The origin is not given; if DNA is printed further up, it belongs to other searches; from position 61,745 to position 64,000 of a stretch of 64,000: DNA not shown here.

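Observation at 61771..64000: Membrane-anchored MerR-type regulator with extracellular tail-fibre-like repeats and a candidate operator upstream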

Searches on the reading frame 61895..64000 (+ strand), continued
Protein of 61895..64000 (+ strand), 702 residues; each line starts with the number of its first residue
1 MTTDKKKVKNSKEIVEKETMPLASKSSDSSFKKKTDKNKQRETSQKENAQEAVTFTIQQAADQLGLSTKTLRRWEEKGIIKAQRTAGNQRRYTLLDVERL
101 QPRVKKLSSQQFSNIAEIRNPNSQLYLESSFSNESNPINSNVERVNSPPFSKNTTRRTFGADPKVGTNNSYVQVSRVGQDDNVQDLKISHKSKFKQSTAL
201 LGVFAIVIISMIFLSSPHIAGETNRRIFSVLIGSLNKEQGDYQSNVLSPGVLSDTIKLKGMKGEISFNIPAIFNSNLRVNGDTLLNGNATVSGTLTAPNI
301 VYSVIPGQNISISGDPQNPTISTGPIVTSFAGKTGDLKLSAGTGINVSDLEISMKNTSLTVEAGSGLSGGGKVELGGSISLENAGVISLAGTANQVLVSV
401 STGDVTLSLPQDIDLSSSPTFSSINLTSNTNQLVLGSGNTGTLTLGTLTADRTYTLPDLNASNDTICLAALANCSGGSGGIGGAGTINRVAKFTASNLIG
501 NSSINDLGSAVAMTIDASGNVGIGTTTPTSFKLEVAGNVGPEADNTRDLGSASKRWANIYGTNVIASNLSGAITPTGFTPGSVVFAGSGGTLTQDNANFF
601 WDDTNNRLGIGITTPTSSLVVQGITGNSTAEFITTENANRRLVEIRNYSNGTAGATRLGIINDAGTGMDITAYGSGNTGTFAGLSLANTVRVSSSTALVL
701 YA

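Call 73: find_encoding_contigs(protein=P0014, flank=1500, max_places=1)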
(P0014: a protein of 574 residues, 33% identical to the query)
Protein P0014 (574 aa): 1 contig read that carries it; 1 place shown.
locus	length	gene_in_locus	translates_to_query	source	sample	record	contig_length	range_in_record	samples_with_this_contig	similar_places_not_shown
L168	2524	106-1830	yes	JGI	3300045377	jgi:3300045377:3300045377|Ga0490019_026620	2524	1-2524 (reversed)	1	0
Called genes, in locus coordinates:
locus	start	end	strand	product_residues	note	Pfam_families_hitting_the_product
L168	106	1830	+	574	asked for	PF00376:MerR, PF13411:MerR_1 (weak)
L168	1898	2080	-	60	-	-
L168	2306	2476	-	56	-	-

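Call 74: find_encoding_contigs(protein=P0003, flank=3000, max_places=1)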
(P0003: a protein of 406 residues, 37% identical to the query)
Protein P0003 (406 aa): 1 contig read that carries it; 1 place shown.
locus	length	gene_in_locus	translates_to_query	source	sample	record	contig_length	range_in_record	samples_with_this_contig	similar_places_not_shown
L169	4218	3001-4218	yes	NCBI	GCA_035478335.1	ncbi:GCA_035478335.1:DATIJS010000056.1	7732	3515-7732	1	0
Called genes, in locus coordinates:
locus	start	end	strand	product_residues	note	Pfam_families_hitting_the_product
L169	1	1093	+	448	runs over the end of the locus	PF08308:PEGA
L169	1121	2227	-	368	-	PF00486:Trans_reg_C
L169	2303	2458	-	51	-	-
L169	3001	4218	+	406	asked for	PF00376:MerR, PF12728:HTH_17, PF13411:MerR_1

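Call 85: find_encoding_contigs(protein=P0002, flank=2000, max_places=2)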
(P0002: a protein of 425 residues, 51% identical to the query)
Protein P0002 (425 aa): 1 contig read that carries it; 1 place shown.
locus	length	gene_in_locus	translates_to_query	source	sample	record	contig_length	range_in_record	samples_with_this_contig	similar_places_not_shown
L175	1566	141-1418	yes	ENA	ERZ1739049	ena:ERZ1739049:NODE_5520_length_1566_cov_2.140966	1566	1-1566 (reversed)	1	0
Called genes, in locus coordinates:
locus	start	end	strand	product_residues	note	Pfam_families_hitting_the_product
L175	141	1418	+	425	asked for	-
